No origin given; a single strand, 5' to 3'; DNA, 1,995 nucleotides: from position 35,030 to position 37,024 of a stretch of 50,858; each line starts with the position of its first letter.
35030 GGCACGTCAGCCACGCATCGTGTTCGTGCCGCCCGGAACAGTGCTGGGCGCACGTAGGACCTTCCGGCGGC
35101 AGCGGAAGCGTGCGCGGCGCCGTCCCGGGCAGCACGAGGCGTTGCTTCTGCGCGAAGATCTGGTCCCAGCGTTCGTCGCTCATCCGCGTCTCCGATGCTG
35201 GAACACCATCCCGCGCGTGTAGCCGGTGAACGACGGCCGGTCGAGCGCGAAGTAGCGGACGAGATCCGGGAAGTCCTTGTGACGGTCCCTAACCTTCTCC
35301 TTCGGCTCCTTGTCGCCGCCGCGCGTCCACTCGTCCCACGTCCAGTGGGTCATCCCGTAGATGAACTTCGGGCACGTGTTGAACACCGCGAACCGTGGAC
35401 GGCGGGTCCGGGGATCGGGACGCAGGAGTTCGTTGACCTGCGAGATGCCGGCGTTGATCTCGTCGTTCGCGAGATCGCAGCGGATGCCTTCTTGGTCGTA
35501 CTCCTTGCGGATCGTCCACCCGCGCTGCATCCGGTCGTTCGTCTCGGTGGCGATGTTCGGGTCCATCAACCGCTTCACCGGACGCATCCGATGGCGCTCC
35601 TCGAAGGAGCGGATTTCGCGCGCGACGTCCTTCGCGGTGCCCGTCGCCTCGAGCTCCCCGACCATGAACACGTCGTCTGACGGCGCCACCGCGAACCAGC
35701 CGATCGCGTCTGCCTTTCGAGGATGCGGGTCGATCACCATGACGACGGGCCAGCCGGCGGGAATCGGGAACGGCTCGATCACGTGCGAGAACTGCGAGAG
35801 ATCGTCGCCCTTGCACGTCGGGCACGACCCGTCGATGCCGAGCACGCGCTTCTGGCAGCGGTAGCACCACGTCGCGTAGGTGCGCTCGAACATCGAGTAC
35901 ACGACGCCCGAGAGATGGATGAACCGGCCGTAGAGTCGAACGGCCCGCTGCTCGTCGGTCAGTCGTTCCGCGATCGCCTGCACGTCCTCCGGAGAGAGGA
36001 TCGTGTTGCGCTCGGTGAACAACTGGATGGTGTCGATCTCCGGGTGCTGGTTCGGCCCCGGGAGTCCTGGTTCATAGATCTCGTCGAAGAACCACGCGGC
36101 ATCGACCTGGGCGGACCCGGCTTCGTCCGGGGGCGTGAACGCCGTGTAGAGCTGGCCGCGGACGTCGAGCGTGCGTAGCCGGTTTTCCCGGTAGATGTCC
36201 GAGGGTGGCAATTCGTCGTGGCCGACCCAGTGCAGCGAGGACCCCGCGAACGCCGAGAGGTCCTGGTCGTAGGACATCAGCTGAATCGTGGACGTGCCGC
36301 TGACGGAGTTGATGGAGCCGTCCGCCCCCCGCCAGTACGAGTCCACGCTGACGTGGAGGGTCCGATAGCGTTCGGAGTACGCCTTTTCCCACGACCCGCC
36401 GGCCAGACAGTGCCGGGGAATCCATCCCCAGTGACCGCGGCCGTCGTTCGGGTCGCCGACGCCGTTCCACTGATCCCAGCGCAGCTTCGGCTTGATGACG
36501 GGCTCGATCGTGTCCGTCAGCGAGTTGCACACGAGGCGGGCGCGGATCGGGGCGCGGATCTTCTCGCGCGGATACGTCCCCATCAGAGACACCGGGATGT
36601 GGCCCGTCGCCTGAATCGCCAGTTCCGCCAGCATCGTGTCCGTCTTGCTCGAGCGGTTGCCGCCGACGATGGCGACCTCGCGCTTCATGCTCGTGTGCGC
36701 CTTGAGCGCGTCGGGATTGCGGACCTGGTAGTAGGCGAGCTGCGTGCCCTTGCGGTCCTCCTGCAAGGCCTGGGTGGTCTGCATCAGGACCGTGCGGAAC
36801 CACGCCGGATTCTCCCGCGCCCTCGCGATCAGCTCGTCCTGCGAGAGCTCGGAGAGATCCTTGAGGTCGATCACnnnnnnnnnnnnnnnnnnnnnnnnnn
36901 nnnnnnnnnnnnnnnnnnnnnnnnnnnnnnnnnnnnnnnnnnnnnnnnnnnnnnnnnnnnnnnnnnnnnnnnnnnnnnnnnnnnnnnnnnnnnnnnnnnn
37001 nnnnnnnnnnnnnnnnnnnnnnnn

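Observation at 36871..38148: Gly/Ser/Thr/Pro-rich disordered protein inserted between terS and terL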

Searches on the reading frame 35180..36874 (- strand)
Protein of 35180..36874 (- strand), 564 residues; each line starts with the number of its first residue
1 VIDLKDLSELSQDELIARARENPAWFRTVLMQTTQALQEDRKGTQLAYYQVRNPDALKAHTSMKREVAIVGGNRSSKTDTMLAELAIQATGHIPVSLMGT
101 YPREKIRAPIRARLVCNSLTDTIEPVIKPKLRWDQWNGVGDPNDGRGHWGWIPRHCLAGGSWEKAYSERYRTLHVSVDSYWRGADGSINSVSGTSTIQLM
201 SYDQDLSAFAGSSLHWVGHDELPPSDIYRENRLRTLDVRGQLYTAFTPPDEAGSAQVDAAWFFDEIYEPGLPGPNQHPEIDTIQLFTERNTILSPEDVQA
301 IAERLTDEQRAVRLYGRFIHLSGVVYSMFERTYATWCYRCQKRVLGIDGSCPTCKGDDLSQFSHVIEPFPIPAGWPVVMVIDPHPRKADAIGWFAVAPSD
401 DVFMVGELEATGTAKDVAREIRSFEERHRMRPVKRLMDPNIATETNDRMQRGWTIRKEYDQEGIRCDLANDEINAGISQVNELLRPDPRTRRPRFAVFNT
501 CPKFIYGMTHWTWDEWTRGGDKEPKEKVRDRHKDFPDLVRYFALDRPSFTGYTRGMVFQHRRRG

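Call 6: search_protein_families(library=pfam, proteins=[window:35180-36874:-], max_evalue=1)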
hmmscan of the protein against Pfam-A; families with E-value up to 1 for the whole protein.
window:35180-36874:- (564 aa): 4 families
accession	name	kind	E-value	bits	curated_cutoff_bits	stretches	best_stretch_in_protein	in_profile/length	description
PF03237.21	Terminase_6N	-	0.065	13.3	22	1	177-331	59-213/215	Terminase large subunit, T4likevirus-type, N-terminal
PF06906.16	DUF1272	-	0.16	12.5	25.3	1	334-357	29-50/57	Protein of unknown function (DUF1272)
PF13923.12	zf-C3HC4_2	-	0.21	11.9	27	1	335-354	21-40/40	Zinc finger, C3HC4 type (RING finger)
PF14369.11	Zn_ribbon_19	-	0.31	11.7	30.8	1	336-356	4-29/35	zinc-ribbon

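Call 7: search_protein_families(library=phrogs, proteins=[window:35180-36874:-], max_evalue=0.1)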
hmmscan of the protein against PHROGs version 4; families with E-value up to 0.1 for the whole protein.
window:35180-36874:- (564 aa): 4 families
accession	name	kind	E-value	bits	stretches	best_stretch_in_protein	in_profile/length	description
phrog_2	-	head and packaging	2.3e-10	40.9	1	45-546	270-592/807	terminase large subunit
phrog_31467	-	unknown function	2.5e-06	28.2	1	65-250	56-222/261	-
phrog_10250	-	head and packaging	0.00045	21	0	401-528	79-201/228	terminase large subunit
phrog_5653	-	head and packaging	0.0022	18.8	1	457-545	100-179/199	terminase large subunit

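Call 9: search_dna_similar(query=window:35180-36874:-, collection=phages, mode=protein, max_evalue=0.00001, max_rows=30)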
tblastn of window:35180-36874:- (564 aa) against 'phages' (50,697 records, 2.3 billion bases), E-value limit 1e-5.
Records with a match: 20; places in all: 20; records where one place covers at least 80% of the query: 9.
Best place of each record, by identity: <60% 20.
By first word of the organism name: Arthrobacter 8; Caudoviricetes 5; Xylella 3; Microbacterium 2; Cellulosimicrobium 1; Rhodobacteraceae 1.
By host as written in the record: Arthrobacter sp. ATCC 21022 8; - 6; Microbacterium paraoxydans NRRL B-14843 2; Xylella fastidiosa 2; Xylella fastidiosa subsp. multiplex IVIA5901 1; Cellulosimicrobium sp. 1.
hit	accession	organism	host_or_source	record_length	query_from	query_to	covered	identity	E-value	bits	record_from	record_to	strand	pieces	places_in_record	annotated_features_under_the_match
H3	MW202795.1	Caudoviricetes sp.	Manatee Spring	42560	23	549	93%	25.3%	4e-33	141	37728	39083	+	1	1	large terminase protein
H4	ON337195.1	Arthrobacter phage Casserole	Arthrobacter sp. ATCC 21022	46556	58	549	87%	25.5%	1e-30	134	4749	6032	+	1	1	10: terminase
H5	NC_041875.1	Arthrobacter phage Jasmine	Arthrobacter sp. ATCC 21022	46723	60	549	87%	25.4%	2e-30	133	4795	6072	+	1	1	11: terminase large subunit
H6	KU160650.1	Arthrobacter phage Jasmine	Arthrobacter sp. ATCC 21022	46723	60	549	87%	25.4%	2e-30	133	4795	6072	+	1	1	11: terminase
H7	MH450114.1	Arthrobacter phage Brad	Arthrobacter sp. ATCC 21022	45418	58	549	87%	25.1%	2e-29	130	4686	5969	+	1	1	10: terminase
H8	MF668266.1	Arthrobacter phage Adat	Arthrobacter sp. ATCC 21022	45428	58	549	87%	25.1%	2e-29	130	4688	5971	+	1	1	terminase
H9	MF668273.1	Arthrobacter phage GurgleFerb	Arthrobacter sp. ATCC 21022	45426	58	549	87%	25.1%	2e-29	130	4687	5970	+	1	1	terminase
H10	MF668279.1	Arthrobacter phage Nellie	Arthrobacter sp. ATCC 21022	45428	58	549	87%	25.1%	2e-29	130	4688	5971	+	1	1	terminase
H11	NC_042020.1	Arthrobacter phage Adat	Arthrobacter sp. ATCC 21022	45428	58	549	87%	25.1%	2e-29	130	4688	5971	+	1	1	terminase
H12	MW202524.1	Caudoviricetes sp.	Manatee Spring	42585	182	549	65%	26.4%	2e-21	104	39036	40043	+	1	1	large terminase protein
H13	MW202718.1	Caudoviricetes sp.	Manatee Spring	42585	182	549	65%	26.4%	2e-21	104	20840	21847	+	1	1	large terminase protein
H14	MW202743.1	Caudoviricetes sp.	Manatee Spring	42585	182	549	65%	26.4%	2e-21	104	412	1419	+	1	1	large terminase protein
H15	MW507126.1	Microbacterium phage Shocker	Microbacterium paraoxydans NRRL B-14843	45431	54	484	76%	22.0%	9e-13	77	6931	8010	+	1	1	17: terminase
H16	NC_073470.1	Microbacterium phage Shocker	Microbacterium paraoxydans NRRL B-14843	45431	54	484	76%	22.0%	9e-13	77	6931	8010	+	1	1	17: terminase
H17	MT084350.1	Xylella phage Xfas53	Xylella fastidiosa subsp. multiplex ...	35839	27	393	65%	23.4%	2e-7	60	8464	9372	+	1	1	putative DNA packaging protein | hypothetical protein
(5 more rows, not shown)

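Call 56: find_related_loci(query=window:35180-36874:-, collection=viral_contigs, flank=6000)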
Query window:35180-36874:- (564 aa) in viral_contigs; peptide patterns used: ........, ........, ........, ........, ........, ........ (x = any residue, [..] = any of these).
9 stretches matched a pattern; 6 encode a relative of the query (tblastn E <= 1e-3); 6 distinct loci.
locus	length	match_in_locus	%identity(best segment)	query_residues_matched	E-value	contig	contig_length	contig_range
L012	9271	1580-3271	82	1-564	0e+0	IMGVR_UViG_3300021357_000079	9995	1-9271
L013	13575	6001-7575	68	29-555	0e+0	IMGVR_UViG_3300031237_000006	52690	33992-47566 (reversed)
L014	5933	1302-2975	64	1-560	0e+0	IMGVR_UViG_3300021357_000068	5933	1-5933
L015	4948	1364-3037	64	1-560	0e+0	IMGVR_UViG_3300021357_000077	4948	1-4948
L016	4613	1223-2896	63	1-560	0e+0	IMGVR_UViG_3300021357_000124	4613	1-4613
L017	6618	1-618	84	359-564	1e-110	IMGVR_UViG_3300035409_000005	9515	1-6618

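Call 61: get_annotated_region(hit=H5, flank=5000)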
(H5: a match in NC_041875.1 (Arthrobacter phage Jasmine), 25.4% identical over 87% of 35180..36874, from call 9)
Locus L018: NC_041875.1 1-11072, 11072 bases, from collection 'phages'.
description: Arthrobacter phage Jasmine, complete genome.
organism: Arthrobacter phage Jasmine (NCBI taxid 1772302)
taxonomy: Viruses; Duplodnaviria; Heunggongvirae; Uroviricota; Caudoviricetes; Jasminevirus; Jasminevirus jasmine
host: Arthrobacter sp. ATCC 21022; source: soil; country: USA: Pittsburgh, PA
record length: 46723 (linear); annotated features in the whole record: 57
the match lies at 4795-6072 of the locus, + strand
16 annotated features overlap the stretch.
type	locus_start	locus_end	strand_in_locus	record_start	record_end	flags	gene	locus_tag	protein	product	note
CDS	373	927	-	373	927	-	1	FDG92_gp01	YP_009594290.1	nucloid associated Lsr2-like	-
CDS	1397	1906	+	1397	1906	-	2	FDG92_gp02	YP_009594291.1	hypothetical protein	-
CDS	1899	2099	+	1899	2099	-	3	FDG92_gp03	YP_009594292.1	hypothetical protein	-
CDS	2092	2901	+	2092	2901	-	4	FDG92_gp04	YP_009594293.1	hypothetical protein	-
CDS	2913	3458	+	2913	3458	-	5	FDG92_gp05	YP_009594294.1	hypothetical protein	-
CDS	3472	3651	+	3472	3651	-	6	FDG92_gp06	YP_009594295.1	hypothetical protein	-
CDS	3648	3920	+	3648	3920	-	7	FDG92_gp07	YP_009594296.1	hypothetical protein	-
CDS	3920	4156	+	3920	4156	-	8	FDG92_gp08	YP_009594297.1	hypothetical protein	-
CDS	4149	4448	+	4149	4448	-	9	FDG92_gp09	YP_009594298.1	hypothetical protein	-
CDS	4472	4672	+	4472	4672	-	10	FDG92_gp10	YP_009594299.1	hypothetical protein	-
CDS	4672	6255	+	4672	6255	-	11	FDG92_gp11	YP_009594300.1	terminase large subunit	-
CDS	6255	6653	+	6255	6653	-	12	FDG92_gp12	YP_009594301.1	hypothetical protein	-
CDS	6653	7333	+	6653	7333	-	13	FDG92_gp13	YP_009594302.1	hypothetical protein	-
CDS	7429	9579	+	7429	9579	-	15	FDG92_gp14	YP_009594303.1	portal protein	-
CDS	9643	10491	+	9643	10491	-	16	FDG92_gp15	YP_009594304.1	hypothetical protein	-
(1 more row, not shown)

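Call 62: get_annotated_region(hit=H3, flank=5000)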
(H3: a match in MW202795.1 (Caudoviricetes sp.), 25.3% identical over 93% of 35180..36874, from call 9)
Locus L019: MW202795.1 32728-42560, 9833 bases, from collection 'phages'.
description: Podoviridae sp. isolate ctEqG8, complete genome.
organism: Caudoviricetes sp. (NCBI taxid 2832643)
taxonomy: Viruses; Duplodnaviria; Heunggongvirae; Uroviricota; Caudoviricetes
host: -; source: Manatee Spring; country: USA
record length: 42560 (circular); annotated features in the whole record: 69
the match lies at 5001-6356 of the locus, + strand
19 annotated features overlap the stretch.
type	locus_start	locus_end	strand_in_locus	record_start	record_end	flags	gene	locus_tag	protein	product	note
CDS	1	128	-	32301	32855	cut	-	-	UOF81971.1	protein kinase containing Z-DNA binding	-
CDS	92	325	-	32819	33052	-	-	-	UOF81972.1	hypothetical protein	-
CDS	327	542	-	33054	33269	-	-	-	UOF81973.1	yolD-like protein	-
CDS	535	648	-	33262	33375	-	-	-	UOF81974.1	hypothetical protein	-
CDS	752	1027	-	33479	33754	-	-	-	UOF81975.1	hypothetical protein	-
CDS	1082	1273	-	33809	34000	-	-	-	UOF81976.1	hypothetical protein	-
CDS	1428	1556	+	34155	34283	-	-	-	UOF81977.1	hypothetical protein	-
CDS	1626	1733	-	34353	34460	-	-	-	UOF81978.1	hypothetical protein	-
CDS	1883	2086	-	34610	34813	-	-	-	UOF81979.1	hypothetical protein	-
CDS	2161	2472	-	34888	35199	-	-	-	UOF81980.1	hypothetical protein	-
CDS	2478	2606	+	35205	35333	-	-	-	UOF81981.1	hypothetical protein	-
CDS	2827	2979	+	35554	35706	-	-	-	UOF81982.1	hypothetical protein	-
CDS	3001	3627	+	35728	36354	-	-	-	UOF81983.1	hypothetical protein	-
CDS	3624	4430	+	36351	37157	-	-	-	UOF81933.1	n acetylmuramidase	-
CDS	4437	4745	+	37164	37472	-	-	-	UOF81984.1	hypothetical protein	-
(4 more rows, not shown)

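Call 68: find_related_loci(query=A5, collection=metagenome_contigs, flank=6000)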
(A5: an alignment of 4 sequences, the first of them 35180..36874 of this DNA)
Query A5 (564 aa) in metagenome_contigs; peptide patterns used: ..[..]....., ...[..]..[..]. (x = any residue, [..] = any of these).
147 stretches matched a pattern; 32 encode a relative of the query (tblastn E <= 1e-3); 32 distinct loci.
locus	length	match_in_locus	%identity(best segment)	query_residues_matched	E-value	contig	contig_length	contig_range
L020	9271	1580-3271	82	1-564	0e+0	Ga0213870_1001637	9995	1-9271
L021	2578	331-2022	81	1-564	0e+0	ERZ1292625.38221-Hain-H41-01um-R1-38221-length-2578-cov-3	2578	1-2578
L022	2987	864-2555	80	1-564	0e+0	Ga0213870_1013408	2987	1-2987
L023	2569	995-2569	80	1-525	0e+0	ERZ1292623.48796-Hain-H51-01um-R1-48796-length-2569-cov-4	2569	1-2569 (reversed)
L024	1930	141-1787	67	1-555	0e+0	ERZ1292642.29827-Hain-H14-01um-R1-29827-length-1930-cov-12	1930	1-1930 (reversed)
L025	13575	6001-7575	68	29-555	0e+0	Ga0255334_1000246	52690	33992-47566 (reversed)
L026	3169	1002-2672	64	2-557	0e+0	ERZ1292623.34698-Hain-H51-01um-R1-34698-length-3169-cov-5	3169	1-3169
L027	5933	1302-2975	64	1-560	0e+0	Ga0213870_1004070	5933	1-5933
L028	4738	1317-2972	65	2-555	0e+0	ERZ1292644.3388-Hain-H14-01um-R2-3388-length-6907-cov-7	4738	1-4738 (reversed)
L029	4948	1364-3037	64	1-560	0e+0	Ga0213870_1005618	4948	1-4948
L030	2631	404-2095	62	1-563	0e+0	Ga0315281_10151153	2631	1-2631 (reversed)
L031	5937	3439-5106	62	2-560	0e+0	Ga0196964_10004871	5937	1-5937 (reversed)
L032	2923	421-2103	59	3-564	0e+0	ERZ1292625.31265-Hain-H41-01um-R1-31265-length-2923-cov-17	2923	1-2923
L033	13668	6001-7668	58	2-559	0e+0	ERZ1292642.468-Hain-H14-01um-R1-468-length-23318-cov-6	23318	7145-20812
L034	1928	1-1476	64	65-555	0e+0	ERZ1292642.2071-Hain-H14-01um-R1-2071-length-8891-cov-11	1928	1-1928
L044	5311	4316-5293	63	1-329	6e-139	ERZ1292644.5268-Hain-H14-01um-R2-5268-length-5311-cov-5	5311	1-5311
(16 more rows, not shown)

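Call 72: search_protein_families(library=phrogs, proteins=[L013:3521-5917:+, L044:1767-4313:+, L029:3-1364:+], max_evalue=0.01)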
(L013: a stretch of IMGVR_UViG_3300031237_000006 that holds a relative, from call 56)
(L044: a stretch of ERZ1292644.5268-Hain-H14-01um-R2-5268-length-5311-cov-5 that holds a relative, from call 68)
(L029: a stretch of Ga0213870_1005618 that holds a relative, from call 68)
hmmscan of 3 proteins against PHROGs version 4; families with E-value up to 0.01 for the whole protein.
L013:3521-5917:+ (799 aa): 0 families

L044:1767-4313:+ (849 aa): 0 families

L029:3-1364:+ (454 aa): 0 families
